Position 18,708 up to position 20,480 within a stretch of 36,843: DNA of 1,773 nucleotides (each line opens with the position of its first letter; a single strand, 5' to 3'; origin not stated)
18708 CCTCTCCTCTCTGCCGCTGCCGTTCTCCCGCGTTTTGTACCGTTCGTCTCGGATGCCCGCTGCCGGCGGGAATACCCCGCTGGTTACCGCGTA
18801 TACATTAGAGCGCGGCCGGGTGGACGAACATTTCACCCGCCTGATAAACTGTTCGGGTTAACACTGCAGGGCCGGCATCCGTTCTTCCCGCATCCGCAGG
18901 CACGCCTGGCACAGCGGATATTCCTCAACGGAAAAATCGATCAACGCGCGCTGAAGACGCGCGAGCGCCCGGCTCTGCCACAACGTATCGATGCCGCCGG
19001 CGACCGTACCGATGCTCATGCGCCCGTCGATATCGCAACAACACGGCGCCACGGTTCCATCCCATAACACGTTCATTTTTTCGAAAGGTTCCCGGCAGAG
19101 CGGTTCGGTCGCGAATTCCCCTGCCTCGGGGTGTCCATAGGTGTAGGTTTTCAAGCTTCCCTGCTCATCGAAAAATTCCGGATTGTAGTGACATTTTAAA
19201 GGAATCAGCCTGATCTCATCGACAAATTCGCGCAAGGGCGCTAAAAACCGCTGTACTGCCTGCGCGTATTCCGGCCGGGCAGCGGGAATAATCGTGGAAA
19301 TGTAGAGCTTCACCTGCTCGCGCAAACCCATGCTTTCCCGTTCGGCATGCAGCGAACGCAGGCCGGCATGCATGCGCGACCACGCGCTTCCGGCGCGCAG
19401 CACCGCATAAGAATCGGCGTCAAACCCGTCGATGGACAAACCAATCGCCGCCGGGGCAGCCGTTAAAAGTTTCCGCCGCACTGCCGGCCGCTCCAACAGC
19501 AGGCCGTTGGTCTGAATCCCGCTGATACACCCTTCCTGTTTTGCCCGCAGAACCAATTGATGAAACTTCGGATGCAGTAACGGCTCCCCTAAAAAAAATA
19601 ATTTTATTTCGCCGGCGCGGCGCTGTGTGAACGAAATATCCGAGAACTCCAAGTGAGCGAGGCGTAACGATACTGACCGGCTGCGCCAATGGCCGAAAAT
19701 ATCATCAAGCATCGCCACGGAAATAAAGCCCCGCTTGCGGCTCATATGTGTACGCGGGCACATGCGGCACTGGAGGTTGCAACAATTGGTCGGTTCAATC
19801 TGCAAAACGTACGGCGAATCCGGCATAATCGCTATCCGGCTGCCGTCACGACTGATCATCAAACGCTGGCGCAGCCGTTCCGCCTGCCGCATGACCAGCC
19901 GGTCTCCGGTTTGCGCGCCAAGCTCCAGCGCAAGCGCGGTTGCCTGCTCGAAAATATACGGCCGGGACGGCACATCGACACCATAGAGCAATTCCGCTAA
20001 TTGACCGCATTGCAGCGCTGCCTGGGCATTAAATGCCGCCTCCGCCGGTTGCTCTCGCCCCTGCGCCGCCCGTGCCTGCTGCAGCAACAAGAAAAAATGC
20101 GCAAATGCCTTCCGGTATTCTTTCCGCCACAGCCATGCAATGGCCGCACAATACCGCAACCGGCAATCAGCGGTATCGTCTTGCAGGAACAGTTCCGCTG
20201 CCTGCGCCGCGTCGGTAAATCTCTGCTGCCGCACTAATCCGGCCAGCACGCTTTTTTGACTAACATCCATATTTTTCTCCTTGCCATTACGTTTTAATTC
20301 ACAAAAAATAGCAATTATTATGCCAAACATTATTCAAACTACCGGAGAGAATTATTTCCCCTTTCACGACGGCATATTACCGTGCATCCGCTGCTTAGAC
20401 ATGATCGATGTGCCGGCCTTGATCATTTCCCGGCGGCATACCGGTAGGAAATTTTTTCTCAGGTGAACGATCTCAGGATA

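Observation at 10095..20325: Sigma54-driven Maf / radical-SAM locus: candidate undescribed flagellin (surface protein) modification pathway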

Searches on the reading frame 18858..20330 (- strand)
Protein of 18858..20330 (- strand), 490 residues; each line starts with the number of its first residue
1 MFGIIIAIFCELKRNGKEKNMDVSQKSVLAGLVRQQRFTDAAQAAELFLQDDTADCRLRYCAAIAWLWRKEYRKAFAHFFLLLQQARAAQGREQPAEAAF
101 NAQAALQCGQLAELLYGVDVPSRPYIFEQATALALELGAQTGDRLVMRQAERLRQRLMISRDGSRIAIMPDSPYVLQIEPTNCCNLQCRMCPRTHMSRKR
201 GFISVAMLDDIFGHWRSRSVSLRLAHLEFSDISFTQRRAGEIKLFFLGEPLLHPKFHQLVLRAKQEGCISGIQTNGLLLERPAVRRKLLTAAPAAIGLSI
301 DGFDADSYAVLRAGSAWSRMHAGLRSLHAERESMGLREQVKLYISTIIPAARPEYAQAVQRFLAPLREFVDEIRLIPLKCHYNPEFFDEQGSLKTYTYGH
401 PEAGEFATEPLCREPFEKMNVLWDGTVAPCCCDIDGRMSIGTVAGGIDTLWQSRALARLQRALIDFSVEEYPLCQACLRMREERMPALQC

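Call 3: search_protein_families(library=pfam, proteins=[window:18858-20330:-], max_evalue=0.01)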
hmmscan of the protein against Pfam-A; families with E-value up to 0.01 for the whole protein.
window:18858-20330:- (490 aa): 2 families
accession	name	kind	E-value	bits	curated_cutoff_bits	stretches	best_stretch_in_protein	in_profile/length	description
PF04055.27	Radical_SAM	-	3e-10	41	29.5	1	178-325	1-134/166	Radical SAM superfamily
PF13186.11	SPASM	-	3.3e-09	37.3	21.5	1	412-477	1-66/67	Iron-sulfur cluster-binding domain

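Call 4: search_protein_families(library=ncbifam, proteins=[window:18858-20330:-], max_evalue=0.01)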
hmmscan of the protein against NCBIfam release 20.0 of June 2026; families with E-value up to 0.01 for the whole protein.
window:18858-20330:- (490 aa): 30 families (the best 25 are shown)
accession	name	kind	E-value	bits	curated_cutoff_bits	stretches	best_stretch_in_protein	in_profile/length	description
TIGR04317.1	W_rSAM_matur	equivalog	4.4e-15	55.6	380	1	176-336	6-145/349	tungsten cofactor oxidoreductase radical SAM maturase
TIGR04311.1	rSAM_Geo_metal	subfamily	2.9e-14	53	400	1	173-344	2-155/423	radical SAM/SPASM family putative metalloenzyme maturase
NF033640.1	N_Twi_rSAM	subfamily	3e-12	46.4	170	1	168-335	105-273/398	twitch domain-containing radical SAM protein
TIGR04055.1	rSAM_NirJ2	equivalog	5.9e-09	35.9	500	1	241-340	47-142/326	putative heme d1 biosynthesis radical SAM protein NirJ2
TIGR04054.1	rSAM_NirJ1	equivalog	4.7e-08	32.1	650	1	244-338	87-180/387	putative heme d1 biosynthesis radical SAM protein NirJ1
NF038283.1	viperin_w_prok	equivalog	5.2e-08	32.4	180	1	181-307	9-121/281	viperin family antiviral radical SAM protein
TIGR04251.1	SCM_rSAM_ScmF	equivalog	9.2e-07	28.6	400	1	247-319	61-133/353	SynChlorMet cassette radical SAM/SPASM protein ScmF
TIGR04051.1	rSAM_NirJ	equivalog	9.5e-07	28.1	515.45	1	248-338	57-146/354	heme d1 biosynthesis radical SAM protein NirJ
TIGR03972.1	rSAM_TYW1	equivalog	1.9e-06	27.2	317.95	1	176-337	49-216/297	4-demethylwyosine synthase TYW1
TIGR04466.1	rSAM_BlsE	equivalog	4.8e-06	26.2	400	1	222-329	29-133/327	cytosylglucuronate decarboxylase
TIGR02666.1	moaA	equivalog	5.6e-06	25.5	284.05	1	177-326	13-149/336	GTP 3',8-cyclase MoaA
TIGR04163.1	rSAM_cobopep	equivalog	1.2e-05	24.3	375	1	163-312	56-189/428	peptide-modifying radical SAM enzyme CbpB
TIGR02668.1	moaA_archaeal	equivalog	2.6e-05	23.3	325.25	1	177-326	13-142/303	GTP 3',8-cyclase MoaA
TIGR04133.1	rSAM_w_lipo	hypoth_equivalog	8e-05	21.7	425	1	245-325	79-158/350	TIGR04133 family radical SAM/SPASM protein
NF045574.1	sacti_mat_StsB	exception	0.00013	21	625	1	244-329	146-230/466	StsB family radical SAM/SPASM domain sactipeptide maturase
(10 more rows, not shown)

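Call 14: find_homologous_proteins(query=window:18858-20270:-, max_evalue=0.001)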
Query window:18858-20270:- (470 aa): 8 proteins with E <= 0.001 among 8000 candidates.
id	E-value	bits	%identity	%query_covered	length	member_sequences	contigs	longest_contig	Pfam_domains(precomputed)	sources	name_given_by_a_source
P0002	0.0e+0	1069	100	100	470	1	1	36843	PF13186.12,PF04055.28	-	-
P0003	4.7e-93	331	37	97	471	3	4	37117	PF13186.12,PF04055.28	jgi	-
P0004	3.4e-81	292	40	89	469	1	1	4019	PF13186.12,PF04055.28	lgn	-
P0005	1.3e-72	263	35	95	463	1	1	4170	PF13186.12,PF04055.28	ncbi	-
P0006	7.0e-62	228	38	69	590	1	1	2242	PF13431.13,PF13414.13,PF13186.12,PF04055.28,PF00515.35,PF13424.13,PF13432.13,PF13428.13,PF13181.13,PF07719.24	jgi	-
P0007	1.4e-61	227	35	79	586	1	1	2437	PF13431.13,PF23914.2,PF13186.12,PF04055.28,PF00515.35,PF13428.13,PF13181.13,PF07719.24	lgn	-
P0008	4.9e-28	116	32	56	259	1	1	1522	PF04055.28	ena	-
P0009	1.6e-26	111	31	66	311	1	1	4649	PF13186.12,PF04055.28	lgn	-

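Call 15: find_encoding_contigs(protein=P0003, flank=10000, max_places=4)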
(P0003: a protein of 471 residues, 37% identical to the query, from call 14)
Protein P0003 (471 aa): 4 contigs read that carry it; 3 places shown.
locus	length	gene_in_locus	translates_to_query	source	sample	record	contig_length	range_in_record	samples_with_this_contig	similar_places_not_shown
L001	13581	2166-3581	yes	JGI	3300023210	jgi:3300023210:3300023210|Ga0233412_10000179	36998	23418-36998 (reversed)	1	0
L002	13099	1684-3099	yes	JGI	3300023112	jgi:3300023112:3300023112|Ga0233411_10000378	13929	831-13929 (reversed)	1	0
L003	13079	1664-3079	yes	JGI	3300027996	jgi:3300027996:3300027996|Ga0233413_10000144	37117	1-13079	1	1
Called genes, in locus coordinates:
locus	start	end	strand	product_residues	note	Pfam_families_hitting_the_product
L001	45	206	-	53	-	-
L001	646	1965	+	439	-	PF05598:DUF772, PF01609:DDE_Tnp_1, PF13751:DDE_Tnp_1_6 (weak)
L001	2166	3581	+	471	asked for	PF04055:Radical_SAM, PF13186:SPASM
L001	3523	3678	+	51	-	-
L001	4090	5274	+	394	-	PF11144:DUF2920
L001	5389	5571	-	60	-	-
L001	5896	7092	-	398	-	PF13489:Methyltransf_23, PF03848:TehB (weak), PF08241:Methyltransf_11 (weak), PF08242:Methyltransf_12, PF13649:Methyltransf_25 (weak)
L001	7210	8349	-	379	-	PF04055:Radical_SAM, PF13186:SPASM (weak)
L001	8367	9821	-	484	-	PF02310:B12-binding, PF04055:Radical_SAM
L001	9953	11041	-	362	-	PF00155:Aminotran_1_2 (faint), PF01041:DegT_DnrJ_EryC1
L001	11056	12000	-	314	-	PF02779:Transket_pyr, PF02780:Transketolase_C, PF22613:Transketolase_C_1 (faint)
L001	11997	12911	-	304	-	PF13292:DXP_synthase_N, PF00456:Transketolase_N, PF09364:XFP_N (weak), PF02775:TPP_enzyme_C (weak)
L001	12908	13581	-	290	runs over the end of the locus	PF05050:Methyltransf_21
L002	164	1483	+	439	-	PF05598:DUF772, PF01609:DDE_Tnp_1, PF13751:DDE_Tnp_1_6 (weak)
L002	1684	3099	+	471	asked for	PF04055:Radical_SAM, PF13186:SPASM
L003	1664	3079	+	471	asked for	PF04055:Radical_SAM, PF13186:SPASM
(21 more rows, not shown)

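Call 16: find_encoding_contigs(protein=P0005, flank=10000, max_places=3)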
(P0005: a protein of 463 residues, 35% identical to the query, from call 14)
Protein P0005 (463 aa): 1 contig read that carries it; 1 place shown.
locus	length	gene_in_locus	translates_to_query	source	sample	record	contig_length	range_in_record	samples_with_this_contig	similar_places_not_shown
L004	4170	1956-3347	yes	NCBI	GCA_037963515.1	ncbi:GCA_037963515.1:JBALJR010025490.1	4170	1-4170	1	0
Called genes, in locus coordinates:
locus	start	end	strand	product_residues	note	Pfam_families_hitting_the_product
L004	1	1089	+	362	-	?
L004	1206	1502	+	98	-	PF06971:Put_DNA-bind_N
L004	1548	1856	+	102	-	PF02629:CoA_binding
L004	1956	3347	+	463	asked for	PF04055:Radical_SAM, PF13186:SPASM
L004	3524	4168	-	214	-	?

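Call 38: find_encoding_contigs(protein=P0004, flank=10000, max_places=2)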
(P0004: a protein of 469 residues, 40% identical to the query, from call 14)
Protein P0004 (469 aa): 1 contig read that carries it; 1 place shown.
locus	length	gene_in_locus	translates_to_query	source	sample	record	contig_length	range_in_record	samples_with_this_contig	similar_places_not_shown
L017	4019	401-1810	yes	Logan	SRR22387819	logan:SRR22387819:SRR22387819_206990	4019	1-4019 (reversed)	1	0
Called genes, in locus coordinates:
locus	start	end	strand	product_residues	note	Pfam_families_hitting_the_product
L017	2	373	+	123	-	?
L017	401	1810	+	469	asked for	PF04055:Radical_SAM, PF13186:SPASM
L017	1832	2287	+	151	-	PF13668:Ferritin_2 (weak), PF02915:Rubrerythrin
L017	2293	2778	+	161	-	PF00149:Metallophos (weak), PF12850:Metallophos_2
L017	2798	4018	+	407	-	?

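Call 39: find_encoding_contigs(protein=P0007, flank=10000, max_places=2)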
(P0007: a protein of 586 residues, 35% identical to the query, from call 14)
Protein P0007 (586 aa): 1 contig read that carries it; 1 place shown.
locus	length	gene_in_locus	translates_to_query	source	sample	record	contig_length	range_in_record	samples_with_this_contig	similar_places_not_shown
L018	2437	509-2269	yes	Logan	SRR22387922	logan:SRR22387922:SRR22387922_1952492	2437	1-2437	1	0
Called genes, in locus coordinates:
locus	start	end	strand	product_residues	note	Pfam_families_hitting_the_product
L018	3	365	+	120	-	?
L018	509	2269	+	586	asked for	PF00515:TPR_1 (faint), PF07719:TPR_2 (faint), PF13181:TPR_8 (faint), PF13428:TPR_14 (faint), PF13431:TPR_17 (faint), PF23914:TPR_CcmH_CycH (faint), PF04055:Radical_SAM, PF13186:SPASM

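Call 40: search_protein_families(library=pfam, proteins=[L017:2-373:+, L017:2798-4018:+, L018:3-365:+, L004:1-1089:+, L004:3524-4168:-], max_evalue=0.001)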
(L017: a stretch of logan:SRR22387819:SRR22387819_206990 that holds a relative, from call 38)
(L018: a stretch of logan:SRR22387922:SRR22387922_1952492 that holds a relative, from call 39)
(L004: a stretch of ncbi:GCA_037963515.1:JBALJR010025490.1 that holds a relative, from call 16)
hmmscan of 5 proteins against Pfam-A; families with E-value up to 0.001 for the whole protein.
L017:2-373:+ (123 aa): 1 family
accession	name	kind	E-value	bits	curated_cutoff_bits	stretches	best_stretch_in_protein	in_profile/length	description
PF01380.27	SIS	-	1.2e-18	67.6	25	1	1-104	26-129/131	SIS domain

L017:2798-4018:+ (407 aa): 7 families
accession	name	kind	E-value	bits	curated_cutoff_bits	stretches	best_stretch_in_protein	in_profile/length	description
PF00990.26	GGDEF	-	1.6e-40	139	23.8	1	259-406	3-152/161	Diguanylate cyclase, GGDEF domain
PF00072.30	Response_reg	-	1e-23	84.1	30.2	1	7-117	1-109/111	Response regulator receiver domain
PF13426.13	PAS_9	-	4.2e-14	53.1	27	1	142-245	1-103/103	PAS domain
PF00989.32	PAS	-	1.3e-11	44.9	22.6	1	137-242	6-112/113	PAS fold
PF13188.13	PAS_8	-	5.2e-09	36.1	21.8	1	136-175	5-44/65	PAS domain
PF08448.16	PAS_4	-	8.8e-08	32.8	23.1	1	138-247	1-109/110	PAS fold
PF08447.18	PAS_3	-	7.9e-07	29.7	25.6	1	156-237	3-86/89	PAS fold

L018:3-365:+ (120 aa): 0 families

L004:1-1089:+ (362 aa): 1 family
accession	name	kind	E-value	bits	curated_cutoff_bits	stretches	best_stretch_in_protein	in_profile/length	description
PF01120.23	Alpha_L_fucos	-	3e-68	231.2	25.2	1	13-266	81-343/345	Alpha-L-fucosidase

L004:3524-4168:- (214 aa): 1 family
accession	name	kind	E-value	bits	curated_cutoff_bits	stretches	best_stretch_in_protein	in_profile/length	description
PF13646.12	HEAT_2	-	6.4e-05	23.6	27.7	0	156-209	35-87/88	HEAT repeats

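Call 63: search_solved_structures(query=A3, max_evalue=0.01)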
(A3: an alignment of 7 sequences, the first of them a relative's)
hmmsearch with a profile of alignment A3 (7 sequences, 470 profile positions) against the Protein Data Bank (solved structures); distinct sequences matched with E-value up to 0.01: 21.
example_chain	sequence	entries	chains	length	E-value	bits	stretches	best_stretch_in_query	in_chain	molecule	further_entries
4m7t_A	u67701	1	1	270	1.6e-16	63.5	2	384-465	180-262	BtrN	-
4m7s_A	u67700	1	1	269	2.4e-16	62.9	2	384-465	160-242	BtrN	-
7vob_C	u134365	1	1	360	9e-10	41.2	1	229-308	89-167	Cytosylglucuronate decarboxylase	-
7voc_C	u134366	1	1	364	1e-09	41.1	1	230-308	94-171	Cytosylglucuronate decarboxylase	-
7tol_A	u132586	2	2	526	1.1e-05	27.7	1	160-295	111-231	glycerol dibiphytanyl glycerol tetraether - macrocyclic archaeol synthase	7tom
2z2u_A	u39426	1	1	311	1.3e-05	27.5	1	229-315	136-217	UPF0026 protein MJ0257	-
1tv7_A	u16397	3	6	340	1.4e-05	27.4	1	230-295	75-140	Molybdenum cofactor biosynthesis protein A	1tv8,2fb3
6djt_A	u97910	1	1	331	1.5e-05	27.4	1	229-315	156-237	S-adenosyl-L-methionine-dependent tRNA 4-demethylwyosine synthase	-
8hzv_A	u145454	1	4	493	1.6e-05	27.2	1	228-349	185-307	Radical S-Adenosyl-L-methionine Enzyme DesII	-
8hzy_A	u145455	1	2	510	1.8e-05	27.1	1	228-349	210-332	DesII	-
2fb2_A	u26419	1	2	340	2.5e-05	26.6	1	230-295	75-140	Molybdenum cofactor biosynthesis protein A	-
2yx0_A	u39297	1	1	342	0.00048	22.4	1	229-293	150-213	radical sam enzyme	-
7wzv_A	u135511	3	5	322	0.00059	22.1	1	230-267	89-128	4Fe-4S cluster-binding domain-containing protein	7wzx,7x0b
8wm2_A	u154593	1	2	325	0.0011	21.1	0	230-282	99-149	Fe-S radical SAM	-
9dfu_A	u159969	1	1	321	0.0057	18.8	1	220-352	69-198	Radical SAM core domain-containing protein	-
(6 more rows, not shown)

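Call 71: predict_structure(alignment_id=A3)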
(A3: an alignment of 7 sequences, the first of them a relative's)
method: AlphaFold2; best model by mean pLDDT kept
length: 470 residues; sequences in the alignment: 7
mean_pLDDT: 82.8   pTM: 0.80
mean pLDDT of the five models: 82.8, 82.3, 80.2, 79.3, 77.3
residues with pLDDT >= 90: 237; 70-90: 144; 50-70: 53; < 50: 36
segments of 3 or more residues with pLDDT < 50: 361-365, 373-388, 457-470
pLDDT, mean of each block of 10 residues (from residue 1): 94 95 96 92 95 94 94 92 97 83 90 97 97 93 86 90 69 70 92 92 92 90 76 84 91 84 89 90 75 76 94 95 81 76 91 75 50 47 46 78 88 74 94 88 74 52 32
secondary structure, 60 per line:
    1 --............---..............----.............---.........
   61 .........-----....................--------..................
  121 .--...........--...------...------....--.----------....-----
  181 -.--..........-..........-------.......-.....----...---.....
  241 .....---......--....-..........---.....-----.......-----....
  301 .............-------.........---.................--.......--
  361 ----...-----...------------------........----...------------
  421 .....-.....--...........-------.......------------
elements in order: H3-14 H18-31 H36-48 H52-69 H75-94 H103-121 H124-134 E137-139 E146-148 E155-158 H172-175 H185-194 E199-205 E213-219 E221-225 H236-245 E249-254 H257-260 H262-271 E275-279 H285-291 H297-313 E321-329 H333-349 E352-358 E365-367 E373-375 H394-397 E398-401 E406-408 H427-431 H434-444 H452-458

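Call 75: fold_search(model_id=the predicted structure, library=pdb)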
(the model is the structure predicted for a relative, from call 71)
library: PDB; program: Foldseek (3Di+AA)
matches with E <= 10: 1580; with E <= 0.001: 41
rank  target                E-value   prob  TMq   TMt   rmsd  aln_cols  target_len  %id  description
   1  7vob                  4.3e-09  1.00  0.37  0.51   8.5       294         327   21  The crystal structure of a Radical SAM Enzyme BlsE involved in the Biosynthesis of Blasticidin S (released 2022-05-04)
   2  8hzy_A                4.6e-09  1.00  0.36  0.37  13.5       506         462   16  The crystal structure of a Radical SAM Enzyme DesII (released 2024-07-10)
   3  8hzy_B                4.6e-09  1.00  0.37  0.38  13.2       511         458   17  The crystal structure of a Radical SAM Enzyme DesII (released 2024-07-10)
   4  8hzv_B                6.3e-09  1.00  0.37  0.36  14.0       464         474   16  The crystal structure of a Radical SAM Enzyme DesII (released 2024-07-10)
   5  8hzv_D                1.5e-08  1.00  0.39  0.38  13.9       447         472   17  The crystal structure of a Radical SAM Enzyme DesII (released 2024-07-10)
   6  8hzv_C                2.8e-08  1.00  0.37  0.36  13.8       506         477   16  The crystal structure of a Radical SAM Enzyme DesII (released 2024-07-10)
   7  8hzv_A                5.8e-08  1.00  0.38  0.38  14.1       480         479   16  The crystal structure of a Radical SAM Enzyme DesII (released 2024-07-10)
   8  4m7t                  1.1e-07  1.00  0.37  0.66   7.8       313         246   16  Crystal structure of BtrN in complex with AdoMet and 2-DOIA (released 2013-10-02)
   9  6efn                  1.2e-07  1.00  0.37  0.44  10.0       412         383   15  Structure of a RiPP maturase, SkfB (released 2018-10-24)
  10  1tv7_B                1.9e-07  1.00  0.34  0.47  10.9       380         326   15  Structure of the S-adenosylmethionine dependent Enzyme MoaA (released 2004-08-31)
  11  2fb2_B                1.9e-07  1.00  0.32  0.44  12.2       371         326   15  Structure of the MoaA Arg17/266/268/Ala triple mutant (released 2006-05-09)
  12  1tv7_A                6.4e-07  1.00  0.35  0.47  10.9       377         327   15  Structure of the S-adenosylmethionine dependent Enzyme MoaA (released 2004-08-31)
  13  5why_A                7.9e-07  1.00  0.40  0.45  12.0       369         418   15  Structural Insights into Thioether Bond Formation in the Biosynthesis of Sactipeptides (released 2017-07-26)
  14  7tol                  4.6e-06  1.00  0.30  0.28   6.8       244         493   16  X-ray crystal structure of glycerol dibiphytanyl glycerol tetraether - macrocyclic archaeol synthase (GDGT-MAS) from Met (released 2022-08-31)
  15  7tom                  7.0e-06  1.00  0.30  0.28  11.9       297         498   16  X-ray crystal structure of glycerol dibiphytanyl glycerol tetraether - macrocyclic archaeol synthase (GDGT-MAS) from Met (released 2022-08-31)
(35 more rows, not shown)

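Call 80: search_dna_similar(query=window:18858-20270:-, collection=plasmids, mode=protein, max_evalue=1e-10, max_rows=15)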
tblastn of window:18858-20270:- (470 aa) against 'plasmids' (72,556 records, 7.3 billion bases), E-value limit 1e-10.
Records with a match: 5; places in all: 5; records where one place covers at least 80% of the query: 0.
Best place of each record, by identity: <60% 5.
By first word of the organism name: Lawsonia 3; Roseibium 1; Azospirillum 1.
By predicted mobility (MOB-suite, as given by PLSDB): non-mobilizable 4; mobilizable 1.
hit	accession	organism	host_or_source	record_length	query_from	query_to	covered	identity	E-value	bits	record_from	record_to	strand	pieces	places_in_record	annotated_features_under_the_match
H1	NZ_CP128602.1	Roseibium aggregatum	cell culture,marine biofilms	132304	153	457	65%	29.3%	5e-18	95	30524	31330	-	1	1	radical SAM protein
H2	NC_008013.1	Lawsonia intracellularis PHE/MN1-00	Sus scrofa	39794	153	457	65%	26.5%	2e-12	78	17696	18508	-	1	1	radical SAM protein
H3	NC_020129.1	Lawsonia intracellularis N343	-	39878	153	457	65%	26.5%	2e-12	78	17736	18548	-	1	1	radical SAM protein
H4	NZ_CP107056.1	Lawsonia intracellularis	-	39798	153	457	65%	26.5%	2e-12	77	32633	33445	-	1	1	radical SAM protein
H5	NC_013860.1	Azospirillum sp. B510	-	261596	151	461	66%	24.7%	2e-13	80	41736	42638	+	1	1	radical SAM/SPASM domain-containing protein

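Call 82: get_annotated_region(hit=H1, flank=9000)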
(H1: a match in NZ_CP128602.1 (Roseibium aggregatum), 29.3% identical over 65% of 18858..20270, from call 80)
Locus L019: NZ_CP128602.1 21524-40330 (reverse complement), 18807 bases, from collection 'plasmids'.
description: Roseibium aggregatum strain S1616 plasmid unnamed1, complete sequence
organism: Roseibium aggregatum (NCBI taxid 187304)
taxonomy: Bacteria; Pseudomonadota; Alphaproteobacteria; Hyphomicrobiales; Stappiaceae; Roseibium; Roseibium aggregatum
host: -; source: cell culture,marine biofilms; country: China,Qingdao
typing (MOB-suite, as given by PLSDB): non-mobilizable
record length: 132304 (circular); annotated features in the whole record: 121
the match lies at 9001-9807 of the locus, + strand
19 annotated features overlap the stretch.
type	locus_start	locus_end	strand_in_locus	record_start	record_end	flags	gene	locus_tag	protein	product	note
CDS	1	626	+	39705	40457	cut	-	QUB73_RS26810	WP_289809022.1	hypothetical protein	-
CDS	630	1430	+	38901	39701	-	-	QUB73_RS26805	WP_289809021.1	phytanoyl-CoA dioxygenase family protein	-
CDS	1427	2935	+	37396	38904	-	-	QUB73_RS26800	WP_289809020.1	radical SAM protein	-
CDS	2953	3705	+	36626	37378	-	-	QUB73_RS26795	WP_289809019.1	phytanoyl-CoA dioxygenase family protein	-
CDS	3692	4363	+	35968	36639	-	-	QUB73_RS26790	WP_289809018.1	hypothetical protein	-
CDS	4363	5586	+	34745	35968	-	-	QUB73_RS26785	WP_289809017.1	DegT/DnrJ/EryC1/StrS family aminotransferase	-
CDS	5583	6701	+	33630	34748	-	-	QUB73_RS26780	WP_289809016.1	phytanoyl-CoA dioxygenase family protein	-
CDS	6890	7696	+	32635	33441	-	-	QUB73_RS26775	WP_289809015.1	GNAT family N-acetyltransferase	-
CDS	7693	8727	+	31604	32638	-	-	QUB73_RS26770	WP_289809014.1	hypothetical protein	-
CDS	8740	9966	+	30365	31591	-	-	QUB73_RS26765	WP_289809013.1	radical SAM protein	-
CDS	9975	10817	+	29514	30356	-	-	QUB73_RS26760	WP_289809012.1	hypothetical protein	-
CDS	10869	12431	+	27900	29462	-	rfaE2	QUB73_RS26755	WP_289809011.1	D-glycero-beta-D-manno-heptose 1-phosphate adenylyltransferase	GO:0009244 - lipopolysaccharide core region biosynthetic process [Evidence IEA]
CDS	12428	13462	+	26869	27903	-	rfaD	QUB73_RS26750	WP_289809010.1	ADP-glyceromanno-heptose 6-epimerase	GO:0009244 - lipopolysaccharide core region biosynthetic process [Evidence IEA]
CDS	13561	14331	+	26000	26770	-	-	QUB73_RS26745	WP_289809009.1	IS4 family transposase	-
CDS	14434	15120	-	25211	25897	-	-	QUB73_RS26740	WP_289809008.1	HAD family hydrolase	-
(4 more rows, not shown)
